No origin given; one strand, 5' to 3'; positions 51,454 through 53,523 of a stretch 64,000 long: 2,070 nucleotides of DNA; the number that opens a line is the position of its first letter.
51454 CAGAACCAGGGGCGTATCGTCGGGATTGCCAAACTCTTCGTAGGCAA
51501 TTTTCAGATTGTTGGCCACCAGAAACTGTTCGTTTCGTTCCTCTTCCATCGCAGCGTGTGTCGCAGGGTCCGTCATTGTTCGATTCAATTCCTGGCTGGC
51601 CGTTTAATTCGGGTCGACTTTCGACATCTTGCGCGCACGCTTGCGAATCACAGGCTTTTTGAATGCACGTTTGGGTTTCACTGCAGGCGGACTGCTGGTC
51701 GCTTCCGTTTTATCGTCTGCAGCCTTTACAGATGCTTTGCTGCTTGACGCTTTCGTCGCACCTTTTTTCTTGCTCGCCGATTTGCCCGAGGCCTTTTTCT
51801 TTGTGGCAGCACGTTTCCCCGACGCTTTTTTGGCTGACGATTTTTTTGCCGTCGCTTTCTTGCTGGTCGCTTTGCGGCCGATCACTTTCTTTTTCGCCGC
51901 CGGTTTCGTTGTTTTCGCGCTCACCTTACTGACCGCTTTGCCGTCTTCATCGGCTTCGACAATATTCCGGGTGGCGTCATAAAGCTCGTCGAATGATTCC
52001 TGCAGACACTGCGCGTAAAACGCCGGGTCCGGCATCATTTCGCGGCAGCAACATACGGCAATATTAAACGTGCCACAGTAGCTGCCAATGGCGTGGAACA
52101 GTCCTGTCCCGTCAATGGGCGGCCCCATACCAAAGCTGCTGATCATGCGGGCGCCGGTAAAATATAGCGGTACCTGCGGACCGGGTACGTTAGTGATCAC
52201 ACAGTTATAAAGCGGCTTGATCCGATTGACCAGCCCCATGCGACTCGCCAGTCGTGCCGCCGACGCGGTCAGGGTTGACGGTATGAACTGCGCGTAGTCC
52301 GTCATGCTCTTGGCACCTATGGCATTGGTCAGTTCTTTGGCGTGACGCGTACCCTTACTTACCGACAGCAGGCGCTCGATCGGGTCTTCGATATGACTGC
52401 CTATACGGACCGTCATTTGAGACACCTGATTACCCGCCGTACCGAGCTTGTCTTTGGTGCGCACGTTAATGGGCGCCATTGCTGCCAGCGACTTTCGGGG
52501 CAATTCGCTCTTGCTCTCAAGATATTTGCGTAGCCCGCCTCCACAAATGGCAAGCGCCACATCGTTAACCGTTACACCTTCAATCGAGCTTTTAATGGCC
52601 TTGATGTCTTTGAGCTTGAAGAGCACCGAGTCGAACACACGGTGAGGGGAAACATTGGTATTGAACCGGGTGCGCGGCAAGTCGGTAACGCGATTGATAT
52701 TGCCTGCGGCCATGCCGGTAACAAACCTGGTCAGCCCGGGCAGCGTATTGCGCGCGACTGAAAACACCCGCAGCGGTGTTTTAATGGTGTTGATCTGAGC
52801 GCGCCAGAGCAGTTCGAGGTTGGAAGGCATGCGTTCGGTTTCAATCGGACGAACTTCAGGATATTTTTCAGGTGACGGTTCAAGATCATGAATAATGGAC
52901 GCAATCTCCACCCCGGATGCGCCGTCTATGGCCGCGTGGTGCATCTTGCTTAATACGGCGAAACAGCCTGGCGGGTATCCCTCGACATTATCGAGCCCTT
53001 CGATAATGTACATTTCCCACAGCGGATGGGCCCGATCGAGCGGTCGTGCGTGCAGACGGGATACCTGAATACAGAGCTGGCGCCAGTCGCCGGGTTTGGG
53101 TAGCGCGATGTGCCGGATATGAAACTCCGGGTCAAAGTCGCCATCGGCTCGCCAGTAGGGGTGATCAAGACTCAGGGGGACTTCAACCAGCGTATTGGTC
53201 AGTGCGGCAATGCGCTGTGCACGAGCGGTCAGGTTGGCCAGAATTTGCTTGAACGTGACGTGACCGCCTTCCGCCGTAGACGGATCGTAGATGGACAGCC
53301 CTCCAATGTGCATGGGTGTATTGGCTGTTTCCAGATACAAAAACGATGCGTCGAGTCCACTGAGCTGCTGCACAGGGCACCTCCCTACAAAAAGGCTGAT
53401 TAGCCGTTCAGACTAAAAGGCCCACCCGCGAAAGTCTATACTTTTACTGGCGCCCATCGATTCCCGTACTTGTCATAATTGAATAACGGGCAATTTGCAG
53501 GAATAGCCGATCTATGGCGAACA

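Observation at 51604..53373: WS/DGAT carrying a histone-H1-like polycationic C-terminal tail, followed 15 nt later by an alpha/beta hydrolase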

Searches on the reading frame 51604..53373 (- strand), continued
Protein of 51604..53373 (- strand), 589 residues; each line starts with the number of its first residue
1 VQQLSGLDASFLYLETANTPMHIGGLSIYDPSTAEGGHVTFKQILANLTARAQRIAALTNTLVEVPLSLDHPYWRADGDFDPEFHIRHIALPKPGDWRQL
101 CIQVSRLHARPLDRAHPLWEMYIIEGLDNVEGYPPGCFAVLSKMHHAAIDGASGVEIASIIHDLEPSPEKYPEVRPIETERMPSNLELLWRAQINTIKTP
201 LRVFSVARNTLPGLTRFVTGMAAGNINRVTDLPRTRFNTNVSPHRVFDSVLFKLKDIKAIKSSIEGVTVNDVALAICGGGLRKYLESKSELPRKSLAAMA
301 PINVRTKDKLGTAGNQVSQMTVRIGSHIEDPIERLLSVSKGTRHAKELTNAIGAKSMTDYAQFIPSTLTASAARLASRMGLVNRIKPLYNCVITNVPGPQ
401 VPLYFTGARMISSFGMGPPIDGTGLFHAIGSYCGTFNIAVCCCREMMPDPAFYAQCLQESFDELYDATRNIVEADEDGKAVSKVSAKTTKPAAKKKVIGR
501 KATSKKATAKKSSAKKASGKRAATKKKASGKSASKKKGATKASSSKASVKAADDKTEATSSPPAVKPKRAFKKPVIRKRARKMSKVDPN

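Call 57: predict_structure(alignment_id=A2)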
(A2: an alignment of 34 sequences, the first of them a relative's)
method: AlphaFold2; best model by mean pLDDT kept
length: 589 residues; sequences in the alignment: 34
mean_pLDDT: 65.2   pTM: 0.63
mean pLDDT of the five models: 65.2, 61.3, 55.1, 54.8, 44.9
residues with pLDDT >= 90: 86; 70-90: 189; 50-70: 136; < 50: 178
segments of 3 or more residues with pLDDT < 50: 1-18, 66-70, 150-155, 312-315, 353-383, 483-589
pLDDT, mean of each block of 10 residues (from residue 1): 43 45 79 85 83 72 57 65 85 87 84 78 88 87 69 50 54 65 69 57 52 61 68 74 76 93 90 94 93 86 62 54 91 95 78 41 30 36 54 64 76 69 70 80 82 95 96 73 44 41 38 34 34 36 30 33 38 40 40
secondary structure, 60 per line:
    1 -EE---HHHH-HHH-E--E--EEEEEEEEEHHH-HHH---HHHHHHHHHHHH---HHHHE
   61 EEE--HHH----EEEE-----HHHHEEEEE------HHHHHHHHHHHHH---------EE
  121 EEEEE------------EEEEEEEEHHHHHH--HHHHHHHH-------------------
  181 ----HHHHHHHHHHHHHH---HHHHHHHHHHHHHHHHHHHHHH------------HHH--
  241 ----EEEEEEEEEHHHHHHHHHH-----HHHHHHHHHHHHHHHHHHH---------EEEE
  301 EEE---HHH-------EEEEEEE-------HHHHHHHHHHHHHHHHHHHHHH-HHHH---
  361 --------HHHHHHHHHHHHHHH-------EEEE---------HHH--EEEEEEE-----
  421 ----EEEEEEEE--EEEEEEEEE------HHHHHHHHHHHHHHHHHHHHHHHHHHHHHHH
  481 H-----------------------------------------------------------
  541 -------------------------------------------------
elements in order: H7-10 E22-30 H41-52 H56-59 E60-63 E73-76 H82-85 E86-90 H97-109 E119-125 E138-145 H146-151 H154-161 H185-198 H202-223 E245-253 H254-263 H269-287 E297-303 E317-323 H331-352 H354-357 H369-383 E391-394 E409-415 E425-432 E435-443 H450-481

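Call 65: find_related_loci(query=A2, collection=genome_contigs, flank=4000)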
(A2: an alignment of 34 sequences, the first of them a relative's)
Query A2 (589 aa) in genome_contigs; peptide patterns used: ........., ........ (x = any residue, [..] = any of these).
600 stretches matched a pattern (row limit reached: there are more); 596 encode a relative of the query (tblastn E <= 1e-3); the best 80 are kept; 80 distinct loci.
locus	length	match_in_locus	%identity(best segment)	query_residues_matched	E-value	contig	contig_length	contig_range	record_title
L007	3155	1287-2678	78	1-464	0e+0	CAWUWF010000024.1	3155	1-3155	MAG: uncultured Arenicella sp. isolate HER19_SLT_250_bin_85_1 genome assembly, contig: HER19_SLT_250_bin_85-read_108, wh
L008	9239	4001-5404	74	1-468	0e+0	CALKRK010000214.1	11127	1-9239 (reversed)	MAG: uncultured Arenicella sp. isolate R1_Bin_METABAT__234_1 genome assembly, contig: c_000003064902, whole genome shotg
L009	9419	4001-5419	74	1-473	0e+0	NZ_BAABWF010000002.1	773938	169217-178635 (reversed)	Arenicella sp. 4NH20-0111 sequence02, whole genome shotgun sequence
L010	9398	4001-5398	73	1-467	0e+0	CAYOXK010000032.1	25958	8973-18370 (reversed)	MAG TPA_asm: uncultured Gammaproteobacteria bacterium isolate SRP072547_co2_190 genome assembly, contig: NODE_2322_lengt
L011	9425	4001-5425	70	1-475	0e+0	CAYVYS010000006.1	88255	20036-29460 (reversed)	MAG TPA_asm: uncultured Gammaproteobacteria bacterium isolate binchicken_co385_44 genome assembly, contig: NODE_80_lengt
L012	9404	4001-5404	65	1-467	0e+0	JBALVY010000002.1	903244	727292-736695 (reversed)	MAG: Pseudomonadales bacterium isolate 6NakV-03 NODE_5_length_903244_cov_136.138166, whole genome shotgun sequence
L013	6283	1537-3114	60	1-521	0e+0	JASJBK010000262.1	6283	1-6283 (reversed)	MAG: Halieaceae bacterium isolate MO_074.B9 MO_074.c_7159, whole genome shotgun sequence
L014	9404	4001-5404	65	1-468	0e+0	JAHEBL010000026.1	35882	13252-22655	MAG: Haliea sp. isolate Ww140 NODE_1843_length_35882_cov_17.107575, whole genome shotgun sequence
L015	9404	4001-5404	66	1-468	0e+0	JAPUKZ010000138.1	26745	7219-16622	MAG: Gammaproteobacteria bacterium isolate KW1-S15_72 KW1-S15_72_cg138, whole genome shotgun sequence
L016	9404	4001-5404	64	1-468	0e+0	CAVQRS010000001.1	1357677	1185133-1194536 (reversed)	MAG: uncultured Gammaproteobacteria bacterium isolate MFD09779.bin.2.259 genome assembly, contig: contig_10938, whole ge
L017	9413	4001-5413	63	1-471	0e+0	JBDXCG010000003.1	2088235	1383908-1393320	MAG: Halioglobus sp. isolate LC.08.F.B1_563_42 LC_08_F_B1_563_42_000000000003, whole genome shotgun sequence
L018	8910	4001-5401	63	1-468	0e+0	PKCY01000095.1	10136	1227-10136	MAG: Haliea sp. isolate Gammapro11 c_000000003744, whole genome shotgun sequence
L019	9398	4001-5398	64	1-467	0e+0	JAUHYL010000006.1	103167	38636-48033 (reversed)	MAG: Gammaproteobacteria bacterium isolate 3_bin.63 NODE_349_length_103167_cov_1.611520, whole genome shotgun sequence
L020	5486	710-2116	63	1-470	0e+0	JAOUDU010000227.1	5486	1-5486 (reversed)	MAG: Gammaproteobacteria bacterium isolate 4_1_Jan_SF_Bin4 4_1_Jan_SF_Bin4_scaffold_7576_c1, whole genome shotgun sequen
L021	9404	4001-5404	64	1-469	0e+0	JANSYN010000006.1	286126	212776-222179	MAG: Gammaproteobacteria bacterium isolate bin.52 k141_959600_length_286126_cov_30.4757, whole genome shotgun sequence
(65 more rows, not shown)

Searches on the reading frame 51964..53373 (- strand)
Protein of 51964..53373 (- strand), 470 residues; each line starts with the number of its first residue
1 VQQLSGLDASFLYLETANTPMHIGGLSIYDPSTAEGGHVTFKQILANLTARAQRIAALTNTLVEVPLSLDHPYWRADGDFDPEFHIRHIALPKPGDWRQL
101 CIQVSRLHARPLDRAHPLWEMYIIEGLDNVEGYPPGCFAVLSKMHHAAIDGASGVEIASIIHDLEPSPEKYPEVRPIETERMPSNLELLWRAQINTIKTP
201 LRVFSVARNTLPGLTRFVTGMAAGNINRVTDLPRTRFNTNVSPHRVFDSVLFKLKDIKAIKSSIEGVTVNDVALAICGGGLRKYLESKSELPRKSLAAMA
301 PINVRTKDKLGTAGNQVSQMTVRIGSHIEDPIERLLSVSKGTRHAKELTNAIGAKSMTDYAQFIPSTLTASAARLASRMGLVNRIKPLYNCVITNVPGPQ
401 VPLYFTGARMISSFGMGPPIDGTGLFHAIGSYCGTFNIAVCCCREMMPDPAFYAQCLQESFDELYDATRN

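Call 33: search_protein_representatives(protein=window:51964-53373:-)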
Query: 470 residues. Proteins with E-value up to 0.001 (for the whole library): 16122; up to 1e-10: 9323; up to 1e-30: 2716. The best 150 are listed.
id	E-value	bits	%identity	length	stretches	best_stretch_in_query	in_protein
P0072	3.9e-238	807.1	72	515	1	1-468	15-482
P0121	1.4e-155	535.0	52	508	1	1-468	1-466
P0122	1.3e-149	515.3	51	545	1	1-467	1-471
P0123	4.3e-146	503.7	49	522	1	1-466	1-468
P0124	9.0e-146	502.6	59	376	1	1-377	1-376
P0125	2.0e-143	494.9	51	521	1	1-467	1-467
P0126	1.0e-140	486.0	47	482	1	1-469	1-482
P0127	6.8e-139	479.9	48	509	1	1-468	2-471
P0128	4.5e-137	473.9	48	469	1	1-467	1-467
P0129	4.8e-136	470.5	48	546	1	1-467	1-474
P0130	2.7e-133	461.5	46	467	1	1-467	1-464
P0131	1.1e-131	456.2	47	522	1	1-467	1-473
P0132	1.1e-130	452.9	46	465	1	1-466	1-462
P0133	1.8e-129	448.9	46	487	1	1-469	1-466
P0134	7.1e-128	443.6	47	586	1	1-468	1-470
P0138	1.1e-122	426.6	44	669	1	1-468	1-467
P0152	1.0e-114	400.2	43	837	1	1-464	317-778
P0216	2.2e-100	353.0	39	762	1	1-466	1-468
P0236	3.0e-96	339.4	39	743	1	1-467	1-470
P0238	5.1e-96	338.6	48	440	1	142-468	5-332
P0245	5.0e-94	332.0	38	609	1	2-467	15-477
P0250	1.1e-93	330.9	38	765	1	1-462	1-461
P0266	1.8e-90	320.3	38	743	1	1-466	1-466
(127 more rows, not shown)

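Call 37: search_protein_families(library=pfam, proteins=[P0216, P0236, P0250, P0245, P0238, P0266, P0152, P0138], max_evalue=0.01)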
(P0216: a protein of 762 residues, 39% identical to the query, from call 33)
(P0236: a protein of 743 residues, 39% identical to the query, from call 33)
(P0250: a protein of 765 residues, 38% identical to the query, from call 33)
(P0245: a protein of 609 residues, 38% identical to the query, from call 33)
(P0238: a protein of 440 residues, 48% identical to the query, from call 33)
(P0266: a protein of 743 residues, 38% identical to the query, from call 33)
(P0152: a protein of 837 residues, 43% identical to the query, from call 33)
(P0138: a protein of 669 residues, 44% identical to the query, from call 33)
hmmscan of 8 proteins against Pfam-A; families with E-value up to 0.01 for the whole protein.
P0216 (762 aa): 9 families
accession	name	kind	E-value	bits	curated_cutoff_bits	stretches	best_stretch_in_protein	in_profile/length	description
PF03007.21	WS_DGAT_cat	-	4.4e-40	138.6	23.6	1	13-274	10-263/263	Wax ester synthase/diacylglycerol acyltransferase catalytic domain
PF06974.18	WS_DGAT_C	-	3.9e-26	92.3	20.7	1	316-466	3-144/145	WS/DGAT C-terminal domain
PF07819.20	PGAP1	-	2.9e-09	37.5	24.3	1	601-672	90-162/233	PGAP1-like alpha/beta domain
PF00561.26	Abhydrolase_1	-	9.4e-06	25.9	25.8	1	598-664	65-134/245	alpha/beta hydrolase fold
PF12146.15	Hydrolase_4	-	4e-05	23.5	27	1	600-663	74-139/239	Serine aminopeptidase, S33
PF02089.21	Palm_thioest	-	0.00013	22.2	26.8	1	577-644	46-117/254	Palmitoyl protein thioesterase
PF12695.13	Abhydrolase_5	-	0.0027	17.9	27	1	559-657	18-110/164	Alpha/beta hydrolase family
PF05057.20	DUF676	-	0.0066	16.4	20.3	0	587-619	60-95/217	Putative serine esterase (DUF676)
PF12697.13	Abhydrolase_6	-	0.0074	17.4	26.3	0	587-653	52-107/217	Alpha/beta hydrolase family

P0236 (743 aa): 6 families
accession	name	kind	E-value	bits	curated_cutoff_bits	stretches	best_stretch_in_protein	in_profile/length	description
PF03007.21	WS_DGAT_cat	-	3.4e-50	171.7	23.6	1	4-276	1-263/263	Wax ester synthase/diacylglycerol acyltransferase catalytic domain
PF06974.18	WS_DGAT_C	-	5.3e-24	85.4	20.7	1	319-467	4-144/145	WS/DGAT C-terminal domain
PF00756.26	Esterase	-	1.9e-06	28.3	22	1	559-640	80-158/251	Putative esterase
PF00561.26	Abhydrolase_1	-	0.0015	18.7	25.8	1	592-633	68-103/245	alpha/beta hydrolase fold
PF12697.13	Abhydrolase_6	-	0.0065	17.6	26.3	0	570-657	45-124/217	Alpha/beta hydrolase family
PF09111.16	SLIDE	-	0.0087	16.5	24.8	0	307-366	7-66/116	SLIDE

P0250 (765 aa): 10 families
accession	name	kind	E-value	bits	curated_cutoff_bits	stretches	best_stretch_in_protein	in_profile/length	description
PF03007.21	WS_DGAT_cat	-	6.6e-47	160.9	23.6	1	27-275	24-263/263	Wax ester synthase/diacylglycerol acyltransferase catalytic domain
PF06974.18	WS_DGAT_C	-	2.3e-21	76.8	20.7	1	312-461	2-142/145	WS/DGAT C-terminal domain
PF02089.21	Palm_thioest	-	1.1e-06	29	26.8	1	540-635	1-110/254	Palmitoyl protein thioesterase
PF00561.26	Abhydrolase_1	-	3.5e-06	27.3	25.8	1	599-637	68-105/245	alpha/beta hydrolase fold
PF05057.20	DUF676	-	1.8e-05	24.8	20.3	1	579-619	58-97/217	Putative serine esterase (DUF676)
PF07819.20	PGAP1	-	7.4e-05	23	24.3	1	596-636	87-130/233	PGAP1-like alpha/beta domain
PF12697.13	Abhydrolase_6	-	0.00011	23.3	26.3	1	585-692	52-135/217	Alpha/beta hydrolase family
PF12146.15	Hydrolase_4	-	0.00012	22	27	1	591-664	66-143/239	Serine aminopeptidase, S33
PF06259.18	Abhydrolase_8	-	0.00058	20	20.5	1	591-634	98-143/178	Alpha/beta hydrolase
PF01764.32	Lipase_3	-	0.0063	16.9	22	0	555-634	33-103/140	Lipase (class 3)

P0245 (609 aa): 4 families
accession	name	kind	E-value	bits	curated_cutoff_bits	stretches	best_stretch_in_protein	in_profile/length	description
PF03007.21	WS_DGAT_cat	-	6.5e-62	210.1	23.6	1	18-283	2-263/263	Wax ester synthase/diacylglycerol acyltransferase catalytic domain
PF06974.18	WS_DGAT_C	-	2.9e-28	99.2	20.7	1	324-474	2-144/145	WS/DGAT C-terminal domain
PF02036.22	SCP2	-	1.3e-16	61.2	21.3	1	503-600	2-100/101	SCP-2 sterol transfer family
PF14864.11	Alkyl_sulf_C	-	0.00033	21.3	27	1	547-603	59-116/125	Alkyl sulfatase C-terminal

P0238 (440 aa): 4 families
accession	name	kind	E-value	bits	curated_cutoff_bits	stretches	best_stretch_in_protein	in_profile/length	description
PF06974.18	WS_DGAT_C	-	8.5e-31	107.4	20.7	1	177-328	1-144/145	WS/DGAT C-terminal domain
PF03007.21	WS_DGAT_cat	-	1.2e-13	51.9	23.6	1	6-137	134-263/263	Wax ester synthase/diacylglycerol acyltransferase catalytic domain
PF14520.12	HHH_5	-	0.00043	21.1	27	1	364-402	2-40/57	Helix-hairpin-helix domain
PF00416.27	Ribosomal_S13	-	0.0018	19.1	31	1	361-425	12-77/128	Ribosomal protein S13/S18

P0266 (743 aa): 3 families
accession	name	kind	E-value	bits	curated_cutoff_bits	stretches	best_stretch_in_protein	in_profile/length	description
PF03007.21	WS_DGAT_cat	-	1.8e-59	202.1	23.6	1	4-276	1-263/263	Wax ester synthase/diacylglycerol acyltransferase catalytic domain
PF06974.18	WS_DGAT_C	-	6e-30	104.6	20.7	1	316-464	1-144/145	WS/DGAT C-terminal domain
PF07411.17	DUF1508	-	3.2e-23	81.8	22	2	628-672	2-47/48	Domain of unknown function (DUF1508)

P0152 (837 aa): 7 families
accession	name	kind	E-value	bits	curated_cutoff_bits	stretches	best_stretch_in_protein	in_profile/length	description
PF03007.21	WS_DGAT_cat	-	9.4e-57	193.2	23.6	1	320-589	1-263/263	Wax ester synthase/diacylglycerol acyltransferase catalytic domain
PF00106.31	adh_short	-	1.1e-34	120.1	26.6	1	21-207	2-192/195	short chain dehydrogenase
PF06974.18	WS_DGAT_C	-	1.2e-23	84.2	20.7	1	630-777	2-143/145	WS/DGAT C-terminal domain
PF13561.12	adh_short_C2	-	1.4e-23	84.1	27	1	26-211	3-190/236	Enoyl-(Acyl carrier protein) reductase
PF08659.16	KR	-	4.4e-05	23.9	22.6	1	23-181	4-166/180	KR domain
PF01370.27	Epimerase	-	0.0039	17.1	20.9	1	23-151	2-115/240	NAD dependent epimerase/dehydratase family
PF13460.12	NAD_binding_10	-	0.0055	17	27.2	1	27-87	2-62/184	NAD(P)H-binding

P0138 (669 aa): 2 families
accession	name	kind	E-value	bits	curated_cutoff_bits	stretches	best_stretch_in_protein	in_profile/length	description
PF03007.21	WS_DGAT_cat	-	7.8e-54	183.6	23.6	1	5-274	2-263/263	Wax ester synthase/diacylglycerol acyltransferase catalytic domain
PF06974.18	WS_DGAT_C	-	1.4e-17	64.5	20.7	1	318-463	9-144/145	WS/DGAT C-terminal domain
